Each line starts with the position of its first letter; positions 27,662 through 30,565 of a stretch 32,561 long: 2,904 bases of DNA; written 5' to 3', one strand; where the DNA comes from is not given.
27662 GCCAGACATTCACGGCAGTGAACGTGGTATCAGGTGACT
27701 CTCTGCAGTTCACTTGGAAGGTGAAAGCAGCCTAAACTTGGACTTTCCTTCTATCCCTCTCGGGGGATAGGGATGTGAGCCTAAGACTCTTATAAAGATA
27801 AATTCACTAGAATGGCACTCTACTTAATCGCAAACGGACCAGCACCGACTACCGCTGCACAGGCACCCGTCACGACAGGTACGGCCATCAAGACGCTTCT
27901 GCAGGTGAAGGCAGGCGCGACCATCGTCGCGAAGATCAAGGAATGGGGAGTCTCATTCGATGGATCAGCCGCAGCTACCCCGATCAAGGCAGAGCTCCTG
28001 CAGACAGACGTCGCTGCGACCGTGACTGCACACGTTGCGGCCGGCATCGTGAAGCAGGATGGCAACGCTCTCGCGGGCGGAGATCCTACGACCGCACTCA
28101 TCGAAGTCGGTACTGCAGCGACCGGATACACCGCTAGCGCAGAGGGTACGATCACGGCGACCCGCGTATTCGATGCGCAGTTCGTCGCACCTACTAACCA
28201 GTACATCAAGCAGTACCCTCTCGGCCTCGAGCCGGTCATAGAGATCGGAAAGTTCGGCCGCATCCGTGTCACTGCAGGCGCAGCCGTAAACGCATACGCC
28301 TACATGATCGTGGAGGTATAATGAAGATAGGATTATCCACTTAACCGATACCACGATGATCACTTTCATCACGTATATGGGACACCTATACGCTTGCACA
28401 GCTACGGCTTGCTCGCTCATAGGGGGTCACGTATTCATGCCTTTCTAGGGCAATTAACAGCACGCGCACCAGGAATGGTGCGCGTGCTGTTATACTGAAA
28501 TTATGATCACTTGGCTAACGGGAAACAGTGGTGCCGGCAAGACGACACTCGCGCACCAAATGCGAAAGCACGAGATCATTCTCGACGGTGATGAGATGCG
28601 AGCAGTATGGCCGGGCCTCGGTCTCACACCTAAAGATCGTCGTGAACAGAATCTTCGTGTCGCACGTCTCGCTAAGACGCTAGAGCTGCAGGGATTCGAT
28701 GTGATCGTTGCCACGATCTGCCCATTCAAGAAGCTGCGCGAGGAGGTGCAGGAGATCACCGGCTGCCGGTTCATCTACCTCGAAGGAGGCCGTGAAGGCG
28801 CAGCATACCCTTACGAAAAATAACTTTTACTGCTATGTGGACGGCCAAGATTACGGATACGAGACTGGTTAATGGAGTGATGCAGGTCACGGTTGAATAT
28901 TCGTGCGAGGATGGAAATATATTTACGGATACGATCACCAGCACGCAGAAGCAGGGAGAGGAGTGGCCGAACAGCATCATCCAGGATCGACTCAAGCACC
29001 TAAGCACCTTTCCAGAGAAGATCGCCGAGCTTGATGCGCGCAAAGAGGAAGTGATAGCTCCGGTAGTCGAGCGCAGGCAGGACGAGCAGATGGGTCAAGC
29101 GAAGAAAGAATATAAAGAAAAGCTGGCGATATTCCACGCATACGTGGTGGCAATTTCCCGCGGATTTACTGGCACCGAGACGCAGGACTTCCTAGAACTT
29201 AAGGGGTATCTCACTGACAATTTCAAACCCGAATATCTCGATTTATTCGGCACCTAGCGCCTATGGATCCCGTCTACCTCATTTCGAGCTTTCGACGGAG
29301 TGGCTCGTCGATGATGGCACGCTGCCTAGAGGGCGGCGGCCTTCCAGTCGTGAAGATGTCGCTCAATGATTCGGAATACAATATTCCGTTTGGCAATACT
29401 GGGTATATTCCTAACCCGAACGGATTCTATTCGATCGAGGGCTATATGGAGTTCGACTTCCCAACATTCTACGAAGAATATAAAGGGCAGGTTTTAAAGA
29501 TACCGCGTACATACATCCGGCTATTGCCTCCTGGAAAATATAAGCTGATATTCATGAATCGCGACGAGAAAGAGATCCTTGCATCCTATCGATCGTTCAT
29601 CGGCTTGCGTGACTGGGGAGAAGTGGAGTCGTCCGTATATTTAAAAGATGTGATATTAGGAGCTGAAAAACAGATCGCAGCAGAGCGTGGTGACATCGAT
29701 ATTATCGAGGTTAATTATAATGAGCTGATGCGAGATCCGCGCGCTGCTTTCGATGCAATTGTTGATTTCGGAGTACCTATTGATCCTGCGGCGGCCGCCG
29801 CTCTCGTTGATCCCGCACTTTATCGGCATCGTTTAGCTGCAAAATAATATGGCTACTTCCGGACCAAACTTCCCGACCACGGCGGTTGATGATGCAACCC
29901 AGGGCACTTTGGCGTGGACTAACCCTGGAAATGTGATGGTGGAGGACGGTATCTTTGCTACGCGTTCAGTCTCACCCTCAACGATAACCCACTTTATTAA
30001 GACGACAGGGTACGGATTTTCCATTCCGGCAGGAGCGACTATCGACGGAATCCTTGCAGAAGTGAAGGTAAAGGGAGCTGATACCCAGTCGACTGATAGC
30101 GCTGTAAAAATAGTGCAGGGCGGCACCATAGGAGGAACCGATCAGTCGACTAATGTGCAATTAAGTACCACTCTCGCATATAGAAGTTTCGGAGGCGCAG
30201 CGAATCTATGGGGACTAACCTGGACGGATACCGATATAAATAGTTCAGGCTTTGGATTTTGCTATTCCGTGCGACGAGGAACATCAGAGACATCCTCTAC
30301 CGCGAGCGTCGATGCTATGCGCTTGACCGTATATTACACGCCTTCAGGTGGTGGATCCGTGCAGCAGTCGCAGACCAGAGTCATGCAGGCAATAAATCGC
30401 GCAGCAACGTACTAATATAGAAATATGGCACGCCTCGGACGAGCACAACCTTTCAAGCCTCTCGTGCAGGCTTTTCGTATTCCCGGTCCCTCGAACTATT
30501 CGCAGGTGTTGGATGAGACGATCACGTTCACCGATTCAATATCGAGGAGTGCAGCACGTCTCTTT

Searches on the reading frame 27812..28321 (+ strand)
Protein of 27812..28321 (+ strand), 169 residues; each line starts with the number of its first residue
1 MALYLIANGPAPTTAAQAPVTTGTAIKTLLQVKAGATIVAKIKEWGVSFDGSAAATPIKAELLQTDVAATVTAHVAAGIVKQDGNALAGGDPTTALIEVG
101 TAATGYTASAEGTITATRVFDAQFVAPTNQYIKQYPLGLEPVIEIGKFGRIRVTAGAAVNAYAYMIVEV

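Call 5: search_protein_families(library=pfam, proteins=[window:27812-28321:+], max_evalue=0.1)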
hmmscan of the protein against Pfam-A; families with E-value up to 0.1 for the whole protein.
window:27812-28321:+ (169 aa): 0 families

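Call 6: search_protein_families(library=phrogs, proteins=[window:27812-28321:+], max_evalue=0.01)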
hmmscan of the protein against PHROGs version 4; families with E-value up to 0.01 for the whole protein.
window:27812-28321:+ (169 aa): 0 families

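Call 11: search_protein_families(library=ncbifam, proteins=[window:27812-28321:+], max_evalue=0.1)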
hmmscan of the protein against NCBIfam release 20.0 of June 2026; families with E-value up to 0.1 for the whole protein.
window:27812-28321:+ (169 aa): 0 families

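Call 55: search_solved_structures(query=window:27812-28321:+, max_evalue=1)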
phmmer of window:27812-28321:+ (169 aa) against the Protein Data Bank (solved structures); distinct sequences matched with E-value up to 1: 3.
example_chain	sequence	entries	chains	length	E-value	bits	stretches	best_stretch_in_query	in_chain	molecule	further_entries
3fet_A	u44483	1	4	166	0.17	15.2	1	68-160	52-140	Electron transfer flavoprotein subunit alpha related protein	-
1bkb_A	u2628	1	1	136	0.59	13.4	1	72-122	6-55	TRANSLATION INITIATION FACTOR 5A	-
3tee_A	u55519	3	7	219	0.61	13.4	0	23-102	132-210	Flagella basal body P-ring formation protein flgA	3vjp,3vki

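Call 57: search_dna_similar(query=window:27812-28321:+, collection=phages, mode=protein, max_rows=15, max_evalue=0.001)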
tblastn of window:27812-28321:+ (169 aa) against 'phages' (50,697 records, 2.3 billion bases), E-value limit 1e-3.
No match.

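Call 59: find_related_loci(query=window:27812-28321:+, collection=genome_contigs, flank=8000)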
Query window:27812-28321:+ (169 aa) in genome_contigs; peptide patterns used: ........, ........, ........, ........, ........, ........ (x = any residue, [..] = any of these).
167 stretches matched a pattern; 2 encode a relative of the query (tblastn E <= 1e-3); 2 distinct loci.
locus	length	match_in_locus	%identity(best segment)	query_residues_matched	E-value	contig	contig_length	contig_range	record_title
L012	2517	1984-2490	72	1-169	1e-81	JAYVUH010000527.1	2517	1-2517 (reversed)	MAG: Burkholderiales bacterium isolate GL74_UP_metabinner_25_sub GL74_UP_metabinner_25_sub_526, whole genome shotgun seq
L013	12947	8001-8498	66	1-169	3e-63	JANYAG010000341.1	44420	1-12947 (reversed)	MAG: Gemmatimonadetes bacterium isolate GL140_5_metabat_188_sub GL140_5_k141_1386109, whole genome shotgun sequence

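Call 64: find_homologous_proteins(query=window:27812-28321:+)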
Query window:27812-28321:+ (169 aa): 7221 proteins with E <= 0.001 among 8000 candidates; the best 120 are listed.
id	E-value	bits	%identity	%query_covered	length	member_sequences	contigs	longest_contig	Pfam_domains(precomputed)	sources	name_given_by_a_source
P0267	1.4e-97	342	100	100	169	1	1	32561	-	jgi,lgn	-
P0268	1.2e-89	316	89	100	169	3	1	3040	-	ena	-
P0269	4.0e-84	298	84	100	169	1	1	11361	-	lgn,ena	-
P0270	2.9e-83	295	83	100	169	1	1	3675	-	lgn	-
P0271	5.2e-82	291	82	100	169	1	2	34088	-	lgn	-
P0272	1.1e-81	290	82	100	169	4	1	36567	-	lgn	-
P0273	1.6e-81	290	82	100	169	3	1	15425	-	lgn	-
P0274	8.9e-81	287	82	100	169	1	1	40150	-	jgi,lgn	jgi:hypothetical protein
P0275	9.8e-81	287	80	100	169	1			-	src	-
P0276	1.4e-80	287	79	100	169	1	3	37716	-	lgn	-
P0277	1.6e-80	286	81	100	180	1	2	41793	-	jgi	jgi:hypothetical protein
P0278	1.7e-80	286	82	100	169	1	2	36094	-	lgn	-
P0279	2.7e-80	286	82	100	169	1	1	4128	-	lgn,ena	-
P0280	3.1e-80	285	79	100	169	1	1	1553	-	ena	-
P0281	5.7e-80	285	80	100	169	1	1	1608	-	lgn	-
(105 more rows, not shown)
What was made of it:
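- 27812..28321 (+): 169-aa jelly-roll protein of the module, extremely conserved. More than 7,221 clusters, and the 120 listed are almost all exactly 169 aa (call 64).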

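Call 71: predict_structure(alignment_id=A2)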
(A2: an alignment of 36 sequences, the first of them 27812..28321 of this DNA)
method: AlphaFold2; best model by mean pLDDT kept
length: 169 residues; sequences in the alignment: 36
mean_pLDDT: 69.7   pTM: 0.73
mean pLDDT of the five models: 69.7, 69.3, 66.9, 65.1, 63.1
residues with pLDDT >= 90: 0; 70-90: 96; 50-70: 54; < 50: 19
segments of 3 or more residues with pLDDT < 50: 11-16, 101-113
pLDDT, mean of each block of 10 residues (from residue 1): 76 51 74 75 84 68 79 58 72 58 36 62 72 73 84 79 84
secondary structure, 60 per line:
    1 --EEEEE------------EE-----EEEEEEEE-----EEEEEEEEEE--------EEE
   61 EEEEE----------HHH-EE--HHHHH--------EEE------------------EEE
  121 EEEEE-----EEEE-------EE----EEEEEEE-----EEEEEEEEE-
elements in order: E3-7 E27-34 E40-49 E58-65 H84-88 E97-99 E118-125 E131-134 E148-154 E160-168
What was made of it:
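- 27812..28321 (+): AlphaFold pTM 0.73, a beta sandwich (call 71).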

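Call 73: fold_search(model_id=the predicted structure, library=pdb)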
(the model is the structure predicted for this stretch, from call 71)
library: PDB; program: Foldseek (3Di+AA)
matches with E <= 10: 1336; with E <= 0.001: 0
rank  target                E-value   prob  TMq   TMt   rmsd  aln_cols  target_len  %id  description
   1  6brb_A                1.2e-02  0.38  0.25  0.28  16.0       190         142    9  Novel non-antibody protein scaffold targeting CD40L (released 2018-12-05)
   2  7sgm_A                1.9e-02  0.33  0.24  0.28  15.3       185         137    8  Crystal structure of a Fab variant containing a fluorescent noncanonical amino acid with blocked excited state proton  (released 2022-02-02)
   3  3x0t_B                2.1e-02  0.99  0.43  0.61   8.7       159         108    8  Crystal structure of PirA (released 2015-08-26)
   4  1aly                  3.3e-02  0.41  0.28  0.32  14.0       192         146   10  CRYSTAL STRUCTURE OF HUMAN CD40 LIGAND (released 1997-09-17)
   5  6w9g_C                3.7e-02  0.38  0.28  0.32  15.4       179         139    9  Crystal Structure of the Fab fragment of humanized 5c8 antibody containing the fluorescent non-canonical amino acid L- (released 2020-12-23)
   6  3ipv_B                3.9e-02  0.23  0.26  0.22  16.2       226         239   10  Crystal structure of Spatholobus parviflorus seed lectin (released 2009-09-08)
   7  7vrn_I                3.9e-02  0.18  0.26  0.12  23.1       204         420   10  Structure of infectious bursal disease virus Gt strain (released 2022-03-30)
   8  9h3d_D                4.2e-02  0.16  0.21  0.23  15.8       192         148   11  F-ENA exosporium anchoring complex between ExsF and a peptide derived from the N-terminus of F-Anchor (released 2025-03-12)
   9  1lul_B                4.2e-02  0.16  0.23  0.19  14.3       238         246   12  DB58, A LEGUME LECTIN FROM DOLICHOS BIFLORUS (released 1998-12-30)
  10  5m26_C                4.7e-02  0.51  0.26  0.27  12.4       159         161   11  Crystal structure of hydroquinone 1,2-dioxygenase from Sphingomonas sp. TTNP3 in complex with methylhydroquinone (released 2017-09-27)
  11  8iq9_B                5.8e-02  0.28  0.27  0.10  13.4       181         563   13  Crystal structure of trimeric K2-2 TSP in complex with tetrasaccharide and octasaccharide (released 2024-02-21)
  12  7vrp_I                6.2e-02  0.84  0.40  0.20   6.7       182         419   12  Structure of infectious bursal disease virus Gx strain (released 2022-03-30)
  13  8dsn_A                6.2e-02  0.80  0.36  0.23   7.7       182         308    7  Peptidylglycine alpha hydroxylating monoxygenase, Q272A (released 2023-03-22)
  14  6fxn_A                6.2e-02  0.35  0.30  0.34  13.7       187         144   10  Crystal structure of human BAFF in complex with Fab fragment of anti-BAFF antibody belimumab (released 2018-04-04)
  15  6h82_b                6.5e-02  0.91  0.41  0.50  11.4       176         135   10  Cryo-EM structure of the archaeal extremophilic internal membrane containing Haloarcula hispanica icosahedral virus 2  (released 2019-04-03)
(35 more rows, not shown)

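Call 75: fold_search(model_id=the predicted structure, library=viral)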
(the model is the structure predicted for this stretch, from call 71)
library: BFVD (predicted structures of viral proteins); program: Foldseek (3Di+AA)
matches with E <= 10: 1599; with E <= 0.001: 15
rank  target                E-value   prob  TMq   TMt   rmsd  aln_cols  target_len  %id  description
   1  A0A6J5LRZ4            1.5e-05  1.00  0.67  0.72   3.9       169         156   21  Uncharacterized protein [uncultured Caudovirales phage]
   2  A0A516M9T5            1.8e-05  1.00  0.58  0.52   5.9       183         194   11  (no name in the UniProt tables at hand)
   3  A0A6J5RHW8            4.7e-05  1.00  0.55  0.09   7.1       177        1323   14  Uncharacterized protein [uncultured Caudovirales phage]
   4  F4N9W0                5.6e-05  1.00  0.59  0.53   4.3       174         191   16  Uncharacterized protein [Pantoea phage LIMEzero]
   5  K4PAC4                7.4e-05  1.00  0.55  0.59   4.7       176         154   10  (no name in the UniProt tables at hand)
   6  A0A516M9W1            8.3e-05  1.00  0.57  0.53   5.9       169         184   15  (no name in the UniProt tables at hand)
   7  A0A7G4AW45            1.4e-04  1.00  0.65  0.46   3.8       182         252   16  Uncharacterized protein [Streptomyces phage Coruscant]
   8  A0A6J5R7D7            1.5e-04  1.00  0.65  0.54   3.9       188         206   14  Uncharacterized protein [uncultured Caudovirales phage]
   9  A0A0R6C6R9            3.0e-04  1.00  0.58  0.57   4.3       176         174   12  Uncharacterized protein [Citrobacter phage CVT22]
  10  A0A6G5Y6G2            3.0e-04  1.00  0.50  0.39   5.3       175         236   16  (no name in the UniProt tables at hand)
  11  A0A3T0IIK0            3.5e-04  1.00  0.51  0.46   5.3       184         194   12  Uncharacterized protein [Vibrio virus vB_VspP_SBP1]
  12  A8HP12                4.0e-04  1.00  0.44  0.45   6.8       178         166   14  (no name in the UniProt tables at hand)
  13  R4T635                4.7e-04  1.00  0.50  0.48   6.1       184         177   12  Uncharacterized protein [Halorubrum tailed virus 4]
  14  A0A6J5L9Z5            5.5e-04  1.00  0.42  0.58   5.5       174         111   14  Uncharacterized protein [uncultured Caudovirales phage]
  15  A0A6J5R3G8            9.1e-04  1.00  0.61  0.60   4.3       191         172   14  Uncharacterized protein [uncultured Caudovirales phage]
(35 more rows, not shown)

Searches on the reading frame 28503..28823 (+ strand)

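Call 5: search_protein_families(library=pfam, proteins=[window:28503-28823:+], max_evalue=0.1)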
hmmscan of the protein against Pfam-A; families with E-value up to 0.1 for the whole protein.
window:28503-28823:+ (106 aa): 20 families
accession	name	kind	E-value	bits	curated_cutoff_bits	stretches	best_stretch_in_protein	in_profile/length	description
PF01583.26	APS_kinase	-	1.1e-16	61.6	21.1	1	2-87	4-97/152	Adenylylsulphate kinase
PF13671.12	AAA_33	-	0.00029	21.6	27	1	3-63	2-69/143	AAA domain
PF13238.12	AAA_18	-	0.00067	20.5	29.4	1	5-59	3-56/128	AAA domain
PF06414.18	Zeta_toxin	-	0.0017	18.3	22.3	1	5-39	21-61/199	Zeta toxin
PF13479.12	AAA_24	-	0.0036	17.6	27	1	4-31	6-32/195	AAA domain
PF00005.33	ABC_tran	-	0.015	16.4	25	1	2-24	13-35/137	ABC transporter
PF13401.12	AAA_22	-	0.017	15.9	27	1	2-22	7-27/130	AAA domain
PF24883.2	NPHP3_N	-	0.021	15.5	24.8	1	2-23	24-45/164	Nephrocystin 3, N-terminal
PF03193.22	RsgA_GTPase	-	0.031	14.6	30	1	2-23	108-129/174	RsgA GTPase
PF13521.12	AAA_28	-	0.033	14.8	27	1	5-45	4-45/164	AAA domain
PF13555.12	AAA_29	-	0.043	14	27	1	3-16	25-38/61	P-loop containing region of AAA domain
PF20720.3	nSTAND3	-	0.044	13.9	27.2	1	5-20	22-37/155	Novel STAND NTPase 3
PF05729.18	NACHT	-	0.06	13.6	26.7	0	3-20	3-20/167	NACHT domain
PF00485.24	PRK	-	0.063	13.5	22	1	5-22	4-21/196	Phosphoribulokinase / Uridine kinase family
PF13191.12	AAA_16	-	0.064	14.2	32.6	1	5-23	29-47/167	AAA ATPase domain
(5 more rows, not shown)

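Call 6: search_protein_families(library=phrogs, proteins=[window:28503-28823:+], max_evalue=0.01)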
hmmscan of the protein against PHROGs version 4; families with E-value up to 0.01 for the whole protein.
window:28503-28823:+ (106 aa): 2 families
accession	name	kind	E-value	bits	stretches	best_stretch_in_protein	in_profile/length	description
phrog_10255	-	other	6.2e-10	40.2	1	5-83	6-87/230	kinase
phrog_2071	-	other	0.0028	18.5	1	1-60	17-76/282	ATPase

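Call 11: search_protein_families(library=ncbifam, proteins=[window:28503-28823:+], max_evalue=0.1)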
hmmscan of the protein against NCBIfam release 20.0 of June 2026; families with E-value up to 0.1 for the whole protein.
window:28503-28823:+ (106 aa): 14 families
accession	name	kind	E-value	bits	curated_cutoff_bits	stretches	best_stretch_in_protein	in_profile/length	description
TIGR00455.1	apsK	equivalog_domain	1.5e-16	60.6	138.7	1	2-87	20-113/184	adenylyl-sulfate kinase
NF004041.0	PRK05541.1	subfamily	2.1e-15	57.2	127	1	1-80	8-94/176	adenylyl-sulfate kinase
NF002059.0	PRK00889.1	subfamily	5.9e-14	52.1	244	1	2-86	7-99/177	adenylyl-sulfate kinase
NF004035.0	PRK05506.1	subfamily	2e-12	46.2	715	1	2-86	462-554/632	bifunctional sulfate adenylyltransferase subunit 1/adenylylsulfate kinase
NF003013.0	PRK03846.1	subfamily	5.9e-12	45.7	163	1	2-86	30-122/202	adenylyl-sulfate kinase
NF004040.0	PRK05537.1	equivalog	7.1e-08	31.3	669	1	3-88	399-493/572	bifunctional sulfate adenylyltransferase/adenylylsulfate kinase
NF005115.0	PRK06547.1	equivalog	0.00017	21.1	173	1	5-52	20-70/172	hypothetical protein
TIGR02673.1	FtsE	equivalog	0.0043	16.8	264.85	1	3-26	31-54/214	cell division ATP-binding protein FtsE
NF041574.1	antitoxPezT_Strep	equivalog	0.0087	15.3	470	1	5-37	37-73/251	type II toxin-antitoxin system toxin PezT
TIGR01618.1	phage_P_loop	hypoth_equivalog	0.009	15.7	138.75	1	6-38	18-50/220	phage nucleotide-binding protein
NF005255.0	PRK06762.2-2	equivalog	0.014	15.3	140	1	5-22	8-25/163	hypothetical protein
TIGR01313.1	therm_gnt_kin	subfamily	0.046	13.5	113.75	1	5-97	3-105/164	gluconokinase, GntK/IdnK-type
NF038208.1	garosamine_AAA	equivalog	0.046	13.4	170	1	1-38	1-41/167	Gar/GrdA family gentamicin resistance ATP-binding protein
NF004861.0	PRK06217.1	equivalog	0.064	12.6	203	1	4-71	5-72/183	hypothetical protein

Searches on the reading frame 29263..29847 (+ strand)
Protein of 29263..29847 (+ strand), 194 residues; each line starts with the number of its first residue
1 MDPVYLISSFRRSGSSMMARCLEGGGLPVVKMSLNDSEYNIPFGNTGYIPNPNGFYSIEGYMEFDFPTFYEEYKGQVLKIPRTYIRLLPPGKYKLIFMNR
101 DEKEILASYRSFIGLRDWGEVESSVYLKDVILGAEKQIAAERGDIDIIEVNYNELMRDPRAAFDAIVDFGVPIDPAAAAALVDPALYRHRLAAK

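Call 5: search_protein_families(library=pfam, proteins=[window:29263-29847:+], max_evalue=0.1)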
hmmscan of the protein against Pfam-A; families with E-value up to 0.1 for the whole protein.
window:29263-29847:+ (194 aa): 1 family
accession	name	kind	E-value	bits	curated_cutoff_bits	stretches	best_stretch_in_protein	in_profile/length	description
PF13469.12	Sulfotransfer_3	-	4e-05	24.4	27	1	94-169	126-209/216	Sulfotransferase family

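Call 6: search_protein_families(library=phrogs, proteins=[window:29263-29847:+], max_evalue=0.01)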
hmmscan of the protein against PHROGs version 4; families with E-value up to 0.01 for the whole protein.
window:29263-29847:+ (194 aa): 0 families

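Call 11: search_protein_families(library=ncbifam, proteins=[window:29263-29847:+], max_evalue=0.1)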
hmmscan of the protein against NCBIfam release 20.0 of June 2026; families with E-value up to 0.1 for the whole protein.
window:29263-29847:+ (194 aa): 0 families

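Call 31: find_related_loci(query=window:29263-29847:+, collection=viral_contigs, flank=8000)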
Query window:29263-29847:+ (194 aa) in viral_contigs; peptide patterns used: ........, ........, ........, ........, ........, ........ (x = any residue, [..] = any of these).
2 stretches matched a pattern, but none encodes a relative of the query by tblastn (E <= 1e-3).

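Call 41: find_homologous_proteins(query=window:29263-29847:+)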
Query window:29263-29847:+ (194 aa): 15 proteins with E <= 0.001 among 771 candidates.
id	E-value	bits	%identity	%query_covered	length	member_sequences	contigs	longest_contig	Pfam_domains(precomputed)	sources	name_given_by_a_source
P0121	9.1e-115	399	100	92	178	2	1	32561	-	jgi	-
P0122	1.2e-75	272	61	98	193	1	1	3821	-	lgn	-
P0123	9.6e-74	265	60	98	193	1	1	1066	PF13469.13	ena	-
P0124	2.5e-70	254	59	99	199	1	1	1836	PF13469.13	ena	-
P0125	2.5e-69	251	58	99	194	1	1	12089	-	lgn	-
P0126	2.0e-67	245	59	97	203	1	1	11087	-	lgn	-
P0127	1.4e-66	242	59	99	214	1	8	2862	PF13469.13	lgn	-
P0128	2.7e-62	228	55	98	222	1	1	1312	-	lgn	-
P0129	3.9e-59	218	58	91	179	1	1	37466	PF13469.13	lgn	-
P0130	1.9e-52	196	49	100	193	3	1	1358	PF13469.13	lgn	-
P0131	2.6e-51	192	51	98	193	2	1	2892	PF13469.13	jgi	-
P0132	4.4e-49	185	51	92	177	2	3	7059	PF13469.13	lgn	-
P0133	5.7e-49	185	48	98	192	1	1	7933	PF13469.13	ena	-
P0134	1.3e-25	108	37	97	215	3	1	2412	PF13469.13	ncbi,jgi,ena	-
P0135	3.6e-4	38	29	81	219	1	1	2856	PF17784.8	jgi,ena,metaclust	metaclust:\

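Call 42: find_encoding_contigs(protein=P0129, flank=10000, max_places=1)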
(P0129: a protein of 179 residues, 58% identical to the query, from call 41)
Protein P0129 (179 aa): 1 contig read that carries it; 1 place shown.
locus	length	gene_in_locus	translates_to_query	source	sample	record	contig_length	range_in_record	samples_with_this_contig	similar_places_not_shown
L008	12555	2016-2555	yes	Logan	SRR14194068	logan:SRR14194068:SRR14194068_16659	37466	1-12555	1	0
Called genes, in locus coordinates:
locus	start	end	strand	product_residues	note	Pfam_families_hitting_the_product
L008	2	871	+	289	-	?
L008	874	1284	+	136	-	-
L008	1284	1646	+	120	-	PF01467:CTP_transf_like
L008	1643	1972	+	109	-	PF01583:APS_kinase, PF06414:Zeta_toxin (weak), PF13671:AAA_33 (weak)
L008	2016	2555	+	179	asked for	PF13469:Sulfotransfer_3 (weak)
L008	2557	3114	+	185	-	-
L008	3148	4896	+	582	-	PF00535:Glycos_transf_2, PF13432:TPR_16 (faint), PF07719:TPR_2 (faint)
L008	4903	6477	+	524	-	-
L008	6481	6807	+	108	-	-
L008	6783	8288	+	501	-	PF01476:LysM (faint)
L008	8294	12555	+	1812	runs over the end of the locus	-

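Call 43: find_encoding_contigs(protein=P0125, flank=10000, max_places=1)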
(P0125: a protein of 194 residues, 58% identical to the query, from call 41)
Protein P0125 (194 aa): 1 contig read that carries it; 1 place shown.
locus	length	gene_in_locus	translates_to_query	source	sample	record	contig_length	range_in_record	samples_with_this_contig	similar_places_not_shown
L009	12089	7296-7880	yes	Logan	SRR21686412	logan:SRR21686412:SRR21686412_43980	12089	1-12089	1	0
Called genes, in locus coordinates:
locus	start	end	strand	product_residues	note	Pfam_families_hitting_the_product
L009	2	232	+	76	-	?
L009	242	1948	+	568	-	PF01471:PG_binding_1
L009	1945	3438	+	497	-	-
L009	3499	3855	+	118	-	-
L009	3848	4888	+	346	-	-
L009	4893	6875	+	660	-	-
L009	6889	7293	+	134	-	-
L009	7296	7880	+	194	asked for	-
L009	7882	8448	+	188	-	-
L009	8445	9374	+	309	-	-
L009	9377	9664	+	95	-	-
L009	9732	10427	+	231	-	PF01551:Peptidase_M23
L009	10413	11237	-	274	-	PF04724:Glyco_transf_17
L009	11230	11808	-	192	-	PF01844:HNH (weak)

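Call 44: find_encoding_contigs(protein=P0126, flank=10000, max_places=1)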
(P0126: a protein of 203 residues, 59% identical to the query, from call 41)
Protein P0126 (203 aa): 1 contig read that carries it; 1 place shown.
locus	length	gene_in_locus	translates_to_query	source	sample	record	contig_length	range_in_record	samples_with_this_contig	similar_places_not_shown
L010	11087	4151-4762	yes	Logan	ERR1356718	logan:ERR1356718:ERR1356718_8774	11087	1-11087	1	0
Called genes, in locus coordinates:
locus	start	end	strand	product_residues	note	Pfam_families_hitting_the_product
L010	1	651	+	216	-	?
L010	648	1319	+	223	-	-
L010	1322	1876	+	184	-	PF13578:Methyltransf_24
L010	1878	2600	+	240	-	-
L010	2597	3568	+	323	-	PF00535:Glycos_transf_2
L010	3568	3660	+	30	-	-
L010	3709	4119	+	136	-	-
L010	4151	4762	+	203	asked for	-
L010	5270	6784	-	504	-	-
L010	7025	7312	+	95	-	-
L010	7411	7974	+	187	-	PF01551:Peptidase_M23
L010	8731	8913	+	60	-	-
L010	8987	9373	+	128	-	PF06737:Transglycosylas (weak)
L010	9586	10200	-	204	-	-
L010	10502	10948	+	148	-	-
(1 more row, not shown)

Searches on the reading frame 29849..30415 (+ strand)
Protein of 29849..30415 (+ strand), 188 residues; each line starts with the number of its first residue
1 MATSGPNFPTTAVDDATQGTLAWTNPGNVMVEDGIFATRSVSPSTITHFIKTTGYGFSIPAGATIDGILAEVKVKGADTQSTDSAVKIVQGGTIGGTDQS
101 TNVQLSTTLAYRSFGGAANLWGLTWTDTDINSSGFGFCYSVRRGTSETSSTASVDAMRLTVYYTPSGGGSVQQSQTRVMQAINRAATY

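Call 5: search_protein_families(library=pfam, proteins=[window:29849-30415:+], max_evalue=0.1)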
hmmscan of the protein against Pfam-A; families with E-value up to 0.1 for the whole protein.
window:29849-30415:+ (188 aa): 0 families

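Call 6: search_protein_families(library=phrogs, proteins=[window:29849-30415:+], max_evalue=0.01)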
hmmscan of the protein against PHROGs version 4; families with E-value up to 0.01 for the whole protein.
window:29849-30415:+ (188 aa): 0 families

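Call 11: search_protein_families(library=ncbifam, proteins=[window:29849-30415:+], max_evalue=0.1)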
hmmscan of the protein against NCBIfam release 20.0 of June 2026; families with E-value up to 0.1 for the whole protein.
window:29849-30415:+ (188 aa): 0 families

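Call 56: search_solved_structures(query=window:29849-30415:+, max_evalue=1)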
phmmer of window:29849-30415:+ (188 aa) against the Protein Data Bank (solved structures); distinct sequences matched with E-value up to 1: 1.
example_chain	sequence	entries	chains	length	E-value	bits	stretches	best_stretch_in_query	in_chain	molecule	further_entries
5imk_A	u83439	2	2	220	0.99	12.3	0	10-65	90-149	V-set and immunoglobulin domain-containing protein 4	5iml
